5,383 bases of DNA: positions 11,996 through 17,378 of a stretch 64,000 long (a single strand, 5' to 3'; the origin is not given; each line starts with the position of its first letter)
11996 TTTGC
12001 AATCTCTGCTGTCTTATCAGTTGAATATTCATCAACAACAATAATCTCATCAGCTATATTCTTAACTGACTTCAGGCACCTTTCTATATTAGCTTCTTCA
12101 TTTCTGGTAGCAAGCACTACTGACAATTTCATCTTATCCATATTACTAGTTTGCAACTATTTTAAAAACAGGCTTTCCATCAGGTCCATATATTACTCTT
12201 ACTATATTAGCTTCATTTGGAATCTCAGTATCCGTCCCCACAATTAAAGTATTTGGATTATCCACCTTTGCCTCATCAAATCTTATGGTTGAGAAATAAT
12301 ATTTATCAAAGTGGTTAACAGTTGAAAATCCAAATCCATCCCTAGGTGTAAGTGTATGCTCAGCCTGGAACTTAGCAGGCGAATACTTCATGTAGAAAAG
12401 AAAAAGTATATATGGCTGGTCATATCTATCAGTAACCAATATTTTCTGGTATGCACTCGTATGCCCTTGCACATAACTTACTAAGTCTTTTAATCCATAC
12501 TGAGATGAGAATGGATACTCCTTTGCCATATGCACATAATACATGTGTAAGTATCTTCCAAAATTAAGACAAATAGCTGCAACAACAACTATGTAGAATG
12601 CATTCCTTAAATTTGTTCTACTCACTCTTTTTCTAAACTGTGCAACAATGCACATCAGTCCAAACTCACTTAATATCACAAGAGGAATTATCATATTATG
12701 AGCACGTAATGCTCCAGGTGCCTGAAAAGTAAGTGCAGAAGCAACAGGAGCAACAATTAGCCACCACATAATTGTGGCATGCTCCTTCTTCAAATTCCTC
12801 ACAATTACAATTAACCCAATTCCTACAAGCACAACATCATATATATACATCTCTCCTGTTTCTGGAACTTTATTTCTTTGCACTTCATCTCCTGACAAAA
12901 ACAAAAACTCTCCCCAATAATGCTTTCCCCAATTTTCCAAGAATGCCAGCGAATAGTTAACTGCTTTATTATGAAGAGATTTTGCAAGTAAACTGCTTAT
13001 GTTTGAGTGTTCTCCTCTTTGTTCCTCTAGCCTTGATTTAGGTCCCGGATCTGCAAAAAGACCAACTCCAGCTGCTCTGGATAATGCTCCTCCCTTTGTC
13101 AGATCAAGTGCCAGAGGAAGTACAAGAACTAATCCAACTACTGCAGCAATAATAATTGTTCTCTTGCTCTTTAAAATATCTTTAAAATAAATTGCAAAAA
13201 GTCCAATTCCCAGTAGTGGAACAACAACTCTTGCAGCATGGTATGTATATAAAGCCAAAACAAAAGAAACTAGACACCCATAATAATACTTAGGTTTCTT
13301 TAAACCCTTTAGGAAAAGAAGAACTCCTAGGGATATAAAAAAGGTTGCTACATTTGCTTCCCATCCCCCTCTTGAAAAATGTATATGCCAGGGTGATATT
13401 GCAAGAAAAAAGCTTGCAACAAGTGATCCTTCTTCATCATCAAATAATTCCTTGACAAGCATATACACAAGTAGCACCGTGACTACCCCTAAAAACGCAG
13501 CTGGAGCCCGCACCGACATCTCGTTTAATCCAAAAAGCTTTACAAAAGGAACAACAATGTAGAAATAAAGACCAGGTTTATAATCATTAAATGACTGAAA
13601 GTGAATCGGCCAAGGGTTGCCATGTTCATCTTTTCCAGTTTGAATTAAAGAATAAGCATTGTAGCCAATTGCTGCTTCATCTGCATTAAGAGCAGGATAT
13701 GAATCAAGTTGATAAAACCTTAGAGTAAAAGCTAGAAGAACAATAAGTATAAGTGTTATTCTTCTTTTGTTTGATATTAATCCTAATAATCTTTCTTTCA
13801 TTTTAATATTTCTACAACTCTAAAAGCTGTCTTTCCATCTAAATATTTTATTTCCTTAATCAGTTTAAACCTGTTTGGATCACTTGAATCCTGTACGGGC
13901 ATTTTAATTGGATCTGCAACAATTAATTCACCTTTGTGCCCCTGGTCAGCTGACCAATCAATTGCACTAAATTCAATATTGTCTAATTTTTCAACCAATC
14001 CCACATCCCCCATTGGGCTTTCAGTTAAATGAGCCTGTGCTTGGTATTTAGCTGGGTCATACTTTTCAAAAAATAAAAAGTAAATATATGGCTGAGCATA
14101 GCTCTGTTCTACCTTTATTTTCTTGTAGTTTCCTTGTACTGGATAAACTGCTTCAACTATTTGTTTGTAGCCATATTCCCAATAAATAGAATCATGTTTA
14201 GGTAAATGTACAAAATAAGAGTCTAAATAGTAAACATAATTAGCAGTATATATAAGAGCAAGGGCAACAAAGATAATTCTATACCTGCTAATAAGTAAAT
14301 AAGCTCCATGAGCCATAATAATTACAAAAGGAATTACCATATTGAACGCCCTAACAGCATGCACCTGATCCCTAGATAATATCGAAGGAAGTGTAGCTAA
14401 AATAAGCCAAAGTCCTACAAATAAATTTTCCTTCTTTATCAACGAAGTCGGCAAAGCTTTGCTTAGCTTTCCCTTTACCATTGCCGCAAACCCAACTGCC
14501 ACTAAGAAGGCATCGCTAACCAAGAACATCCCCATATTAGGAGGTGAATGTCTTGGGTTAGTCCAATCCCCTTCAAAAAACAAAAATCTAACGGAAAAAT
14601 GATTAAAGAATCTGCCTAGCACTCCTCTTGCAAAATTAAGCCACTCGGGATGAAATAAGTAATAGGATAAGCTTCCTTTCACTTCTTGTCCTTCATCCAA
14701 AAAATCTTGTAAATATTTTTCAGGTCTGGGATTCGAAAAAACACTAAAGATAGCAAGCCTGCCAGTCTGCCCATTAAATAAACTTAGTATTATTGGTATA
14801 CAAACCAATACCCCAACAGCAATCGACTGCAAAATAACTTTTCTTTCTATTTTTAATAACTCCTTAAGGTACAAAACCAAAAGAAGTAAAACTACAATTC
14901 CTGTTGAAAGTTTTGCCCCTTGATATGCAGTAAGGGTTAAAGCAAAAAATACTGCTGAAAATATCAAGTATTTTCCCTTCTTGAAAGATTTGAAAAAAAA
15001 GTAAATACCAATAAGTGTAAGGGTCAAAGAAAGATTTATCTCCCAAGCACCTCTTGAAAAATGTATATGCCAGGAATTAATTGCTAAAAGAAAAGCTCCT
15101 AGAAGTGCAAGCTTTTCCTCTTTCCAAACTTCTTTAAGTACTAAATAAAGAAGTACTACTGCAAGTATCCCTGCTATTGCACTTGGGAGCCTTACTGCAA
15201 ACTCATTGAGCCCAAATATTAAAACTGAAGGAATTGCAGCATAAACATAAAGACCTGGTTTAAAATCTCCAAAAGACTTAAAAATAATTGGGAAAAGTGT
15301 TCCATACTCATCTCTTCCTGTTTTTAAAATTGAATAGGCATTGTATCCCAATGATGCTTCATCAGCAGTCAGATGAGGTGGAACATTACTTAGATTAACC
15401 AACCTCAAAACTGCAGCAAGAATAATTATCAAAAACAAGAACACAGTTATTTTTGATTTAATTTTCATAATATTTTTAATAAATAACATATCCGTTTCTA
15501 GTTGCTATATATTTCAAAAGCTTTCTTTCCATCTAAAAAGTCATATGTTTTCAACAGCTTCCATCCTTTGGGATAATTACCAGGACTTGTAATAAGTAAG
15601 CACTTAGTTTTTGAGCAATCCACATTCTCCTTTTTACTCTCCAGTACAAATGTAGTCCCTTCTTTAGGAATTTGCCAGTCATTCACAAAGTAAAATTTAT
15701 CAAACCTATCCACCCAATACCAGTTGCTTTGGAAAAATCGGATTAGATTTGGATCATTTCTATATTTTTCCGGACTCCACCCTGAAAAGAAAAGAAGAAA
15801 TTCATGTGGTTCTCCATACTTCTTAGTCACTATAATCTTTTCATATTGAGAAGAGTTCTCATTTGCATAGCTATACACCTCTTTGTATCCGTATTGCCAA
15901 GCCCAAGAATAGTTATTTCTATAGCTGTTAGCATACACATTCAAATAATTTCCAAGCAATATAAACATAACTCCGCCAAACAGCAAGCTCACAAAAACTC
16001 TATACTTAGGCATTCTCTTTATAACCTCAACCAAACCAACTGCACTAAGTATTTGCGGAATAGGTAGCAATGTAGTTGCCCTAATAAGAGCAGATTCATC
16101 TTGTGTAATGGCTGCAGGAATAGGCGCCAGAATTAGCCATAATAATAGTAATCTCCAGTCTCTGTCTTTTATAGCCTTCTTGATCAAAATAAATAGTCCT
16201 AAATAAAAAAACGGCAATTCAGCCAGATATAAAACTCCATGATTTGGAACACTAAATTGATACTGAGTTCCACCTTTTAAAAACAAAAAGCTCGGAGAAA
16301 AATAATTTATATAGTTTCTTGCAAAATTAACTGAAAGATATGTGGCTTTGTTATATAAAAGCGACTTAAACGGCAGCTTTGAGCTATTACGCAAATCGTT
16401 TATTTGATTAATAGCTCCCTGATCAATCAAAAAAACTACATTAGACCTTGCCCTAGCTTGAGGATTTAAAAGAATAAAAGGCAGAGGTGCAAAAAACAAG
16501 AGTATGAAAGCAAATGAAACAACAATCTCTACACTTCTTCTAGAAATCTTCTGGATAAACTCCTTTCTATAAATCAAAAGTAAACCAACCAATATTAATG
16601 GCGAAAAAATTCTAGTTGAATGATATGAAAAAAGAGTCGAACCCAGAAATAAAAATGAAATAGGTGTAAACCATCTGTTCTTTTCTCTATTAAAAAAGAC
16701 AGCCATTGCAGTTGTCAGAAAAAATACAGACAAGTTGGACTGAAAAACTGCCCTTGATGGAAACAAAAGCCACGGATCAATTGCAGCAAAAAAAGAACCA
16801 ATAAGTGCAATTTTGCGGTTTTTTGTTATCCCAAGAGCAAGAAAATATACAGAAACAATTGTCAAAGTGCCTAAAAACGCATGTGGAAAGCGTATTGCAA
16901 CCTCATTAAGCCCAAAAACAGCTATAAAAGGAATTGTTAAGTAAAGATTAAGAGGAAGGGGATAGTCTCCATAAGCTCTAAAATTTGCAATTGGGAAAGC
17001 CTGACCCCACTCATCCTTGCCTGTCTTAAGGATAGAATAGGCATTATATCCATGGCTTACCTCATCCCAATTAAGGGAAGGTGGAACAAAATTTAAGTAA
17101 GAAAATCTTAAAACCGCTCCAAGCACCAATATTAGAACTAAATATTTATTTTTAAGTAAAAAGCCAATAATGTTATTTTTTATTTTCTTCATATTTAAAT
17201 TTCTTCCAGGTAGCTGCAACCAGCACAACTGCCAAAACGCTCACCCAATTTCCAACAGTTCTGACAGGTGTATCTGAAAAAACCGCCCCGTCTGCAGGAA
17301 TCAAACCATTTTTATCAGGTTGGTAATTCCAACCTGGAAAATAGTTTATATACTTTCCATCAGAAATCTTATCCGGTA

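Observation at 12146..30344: Tandem array of 8 full-length, diverged PMT/GT39-like paralogs sharing a '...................' loop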

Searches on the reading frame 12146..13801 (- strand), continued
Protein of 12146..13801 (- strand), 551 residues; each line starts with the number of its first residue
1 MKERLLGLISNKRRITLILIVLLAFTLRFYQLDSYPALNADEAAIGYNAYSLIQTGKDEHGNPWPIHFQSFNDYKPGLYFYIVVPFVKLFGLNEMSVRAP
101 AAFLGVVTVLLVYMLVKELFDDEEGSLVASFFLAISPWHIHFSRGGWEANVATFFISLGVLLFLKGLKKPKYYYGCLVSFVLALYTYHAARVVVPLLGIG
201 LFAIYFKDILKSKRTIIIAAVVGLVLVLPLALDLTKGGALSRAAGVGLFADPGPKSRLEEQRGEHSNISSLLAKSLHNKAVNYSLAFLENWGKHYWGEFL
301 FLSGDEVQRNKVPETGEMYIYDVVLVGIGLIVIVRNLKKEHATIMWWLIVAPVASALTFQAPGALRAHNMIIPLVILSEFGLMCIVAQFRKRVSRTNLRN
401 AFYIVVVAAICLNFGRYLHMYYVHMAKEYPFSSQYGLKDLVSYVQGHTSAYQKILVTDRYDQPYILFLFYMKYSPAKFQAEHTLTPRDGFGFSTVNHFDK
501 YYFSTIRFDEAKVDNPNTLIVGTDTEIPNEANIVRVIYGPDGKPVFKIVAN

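Call 79: search_solved_structures(query=A2, max_evalue=10, show_alignments=2)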
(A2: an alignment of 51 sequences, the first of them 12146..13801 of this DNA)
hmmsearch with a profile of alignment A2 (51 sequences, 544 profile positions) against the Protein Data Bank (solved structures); distinct sequences matched with E-value up to 10: 3.
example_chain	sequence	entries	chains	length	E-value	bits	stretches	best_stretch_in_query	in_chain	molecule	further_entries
8i9p_Lh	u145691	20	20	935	0.0034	19.3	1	88-192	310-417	dolichyl-diphosphooligosaccharide--protein glycotransferase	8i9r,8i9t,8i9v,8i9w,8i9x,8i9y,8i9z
9i5k_A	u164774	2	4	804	2.2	9.9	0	7-161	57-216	Dolichyl-phosphate-mannose--protein mannosyltransferase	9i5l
5ezm_A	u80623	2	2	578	5.5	8.7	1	60-225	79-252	4-amino-4-deoxy-L-arabinose transferase or related glycosyltransferases of PMT family | 4-amino-4-deoxy-L-arabinose (L-Ara4N) transferase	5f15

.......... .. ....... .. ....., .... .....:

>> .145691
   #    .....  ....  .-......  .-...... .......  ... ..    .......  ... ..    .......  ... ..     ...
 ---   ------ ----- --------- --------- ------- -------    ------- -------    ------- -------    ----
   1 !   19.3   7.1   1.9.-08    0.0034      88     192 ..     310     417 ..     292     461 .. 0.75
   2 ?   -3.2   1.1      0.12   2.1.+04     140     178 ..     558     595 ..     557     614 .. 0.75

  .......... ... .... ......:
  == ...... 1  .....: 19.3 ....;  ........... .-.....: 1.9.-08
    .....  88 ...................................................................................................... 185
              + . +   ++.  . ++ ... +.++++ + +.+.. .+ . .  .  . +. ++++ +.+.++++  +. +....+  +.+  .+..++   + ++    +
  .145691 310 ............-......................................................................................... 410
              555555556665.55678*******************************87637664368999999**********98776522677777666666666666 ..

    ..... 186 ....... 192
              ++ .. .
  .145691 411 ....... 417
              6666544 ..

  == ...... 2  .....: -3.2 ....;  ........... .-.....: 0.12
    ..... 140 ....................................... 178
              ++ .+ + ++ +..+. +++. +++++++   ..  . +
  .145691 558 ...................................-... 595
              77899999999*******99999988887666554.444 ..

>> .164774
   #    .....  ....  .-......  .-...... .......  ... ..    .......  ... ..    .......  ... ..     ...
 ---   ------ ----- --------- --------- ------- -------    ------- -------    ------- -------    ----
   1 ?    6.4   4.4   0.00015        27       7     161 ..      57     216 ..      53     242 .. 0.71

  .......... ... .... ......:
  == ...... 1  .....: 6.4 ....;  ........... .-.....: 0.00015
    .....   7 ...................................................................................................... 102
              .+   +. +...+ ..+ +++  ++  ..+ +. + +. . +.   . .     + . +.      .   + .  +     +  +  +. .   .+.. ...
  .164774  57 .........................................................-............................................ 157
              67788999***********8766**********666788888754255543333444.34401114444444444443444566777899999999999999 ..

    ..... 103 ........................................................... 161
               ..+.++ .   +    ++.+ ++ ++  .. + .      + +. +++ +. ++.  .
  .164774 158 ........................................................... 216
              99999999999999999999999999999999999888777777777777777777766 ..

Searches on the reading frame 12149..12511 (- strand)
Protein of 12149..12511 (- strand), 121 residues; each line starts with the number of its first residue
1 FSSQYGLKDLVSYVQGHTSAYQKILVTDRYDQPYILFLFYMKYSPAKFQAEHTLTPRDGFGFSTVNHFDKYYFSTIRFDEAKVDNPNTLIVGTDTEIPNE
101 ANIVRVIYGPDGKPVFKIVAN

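Call 64: predict_structure(alignment_id=A4)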
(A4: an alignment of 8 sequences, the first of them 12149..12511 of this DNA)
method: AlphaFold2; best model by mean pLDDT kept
length: 121 residues; sequences in the alignment: 8
mean_pLDDT: 86.3   pTM: 0.80
mean pLDDT of the five models: 86.3, 79.0, 75.8, 72.8, 46.0
residues with pLDDT >= 90: 62; 70-90: 49; 50-70: 9; < 50: 1
segments of 3 or more residues with pLDDT < 50: none
pLDDT, mean of each block of 10 residues (from residue 1): 79 92 90 85 81 71 78 91 88 94 94 93 87
secondary structure, 60 per line:
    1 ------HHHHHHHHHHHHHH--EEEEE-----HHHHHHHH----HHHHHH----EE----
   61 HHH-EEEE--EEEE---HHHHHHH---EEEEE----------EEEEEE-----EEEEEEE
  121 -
elements in order: H7-20 E23-27 H33-40 H45-50 E65-68 E71-74 H78-84 E88-92 E103-108 E114-120

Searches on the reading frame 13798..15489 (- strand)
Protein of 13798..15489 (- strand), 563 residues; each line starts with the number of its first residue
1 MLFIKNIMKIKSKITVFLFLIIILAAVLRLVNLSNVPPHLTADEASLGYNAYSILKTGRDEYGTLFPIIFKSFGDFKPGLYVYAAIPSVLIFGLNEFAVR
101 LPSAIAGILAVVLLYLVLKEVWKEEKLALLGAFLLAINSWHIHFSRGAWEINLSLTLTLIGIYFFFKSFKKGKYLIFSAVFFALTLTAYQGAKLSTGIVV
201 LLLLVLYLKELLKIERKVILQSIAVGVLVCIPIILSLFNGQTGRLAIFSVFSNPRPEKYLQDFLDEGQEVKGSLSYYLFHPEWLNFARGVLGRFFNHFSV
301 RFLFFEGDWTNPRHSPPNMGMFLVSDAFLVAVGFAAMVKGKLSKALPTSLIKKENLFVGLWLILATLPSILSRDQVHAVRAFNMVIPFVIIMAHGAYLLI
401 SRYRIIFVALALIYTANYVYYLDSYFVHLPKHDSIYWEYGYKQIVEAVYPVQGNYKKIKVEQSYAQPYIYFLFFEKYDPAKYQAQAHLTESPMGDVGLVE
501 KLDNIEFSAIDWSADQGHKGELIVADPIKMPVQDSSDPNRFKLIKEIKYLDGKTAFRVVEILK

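Call 4: search_protein_families(library=pfam, proteins=[window:13798-15489:-], max_evalue=0.01)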
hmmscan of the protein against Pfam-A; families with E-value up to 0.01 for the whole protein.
window:13798-15489:- (563 aa): 2 families
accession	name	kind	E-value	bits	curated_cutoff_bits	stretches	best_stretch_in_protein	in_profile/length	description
PF02366.24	PMT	-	5.6e-11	42.9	22.7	1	21-237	3-234/245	Dolichyl-phosphate-mannose-protein mannosyltransferase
PF13231.12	PMT_2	-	1.5e-09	38.7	26.1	1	85-234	10-158/160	Dolichyl-phosphate-mannose-protein mannosyltransferase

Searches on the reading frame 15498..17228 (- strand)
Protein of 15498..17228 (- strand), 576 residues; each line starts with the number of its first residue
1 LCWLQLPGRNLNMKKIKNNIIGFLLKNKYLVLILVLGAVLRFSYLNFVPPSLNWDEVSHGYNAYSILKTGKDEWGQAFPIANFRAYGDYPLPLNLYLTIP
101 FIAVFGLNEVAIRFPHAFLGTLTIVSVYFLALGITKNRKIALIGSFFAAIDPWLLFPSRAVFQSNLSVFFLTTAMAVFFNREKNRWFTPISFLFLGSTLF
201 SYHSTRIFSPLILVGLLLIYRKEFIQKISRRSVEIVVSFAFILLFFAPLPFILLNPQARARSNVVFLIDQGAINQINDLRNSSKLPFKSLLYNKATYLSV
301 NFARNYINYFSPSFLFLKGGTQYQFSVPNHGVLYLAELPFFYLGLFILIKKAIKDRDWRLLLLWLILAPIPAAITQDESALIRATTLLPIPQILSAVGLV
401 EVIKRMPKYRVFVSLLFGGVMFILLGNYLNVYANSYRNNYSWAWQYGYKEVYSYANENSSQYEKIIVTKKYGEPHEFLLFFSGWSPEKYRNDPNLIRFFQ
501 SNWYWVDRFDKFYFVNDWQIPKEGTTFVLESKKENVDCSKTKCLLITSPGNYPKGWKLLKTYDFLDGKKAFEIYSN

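Call 4: search_protein_families(library=pfam, proteins=[window:15498-17228:-], max_evalue=0.01)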
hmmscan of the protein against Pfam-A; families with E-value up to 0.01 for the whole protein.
window:15498-17228:- (576 aa): 2 families
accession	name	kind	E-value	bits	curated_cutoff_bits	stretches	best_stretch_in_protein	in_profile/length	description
PF02366.24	PMT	-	2.7e-08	34.1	22.7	1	33-254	3-233/245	Dolichyl-phosphate-mannose-protein mannosyltransferase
PF13231.12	PMT_2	-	4.2e-06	27.5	26.1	1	92-247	4-155/160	Dolichyl-phosphate-mannose-protein mannosyltransferase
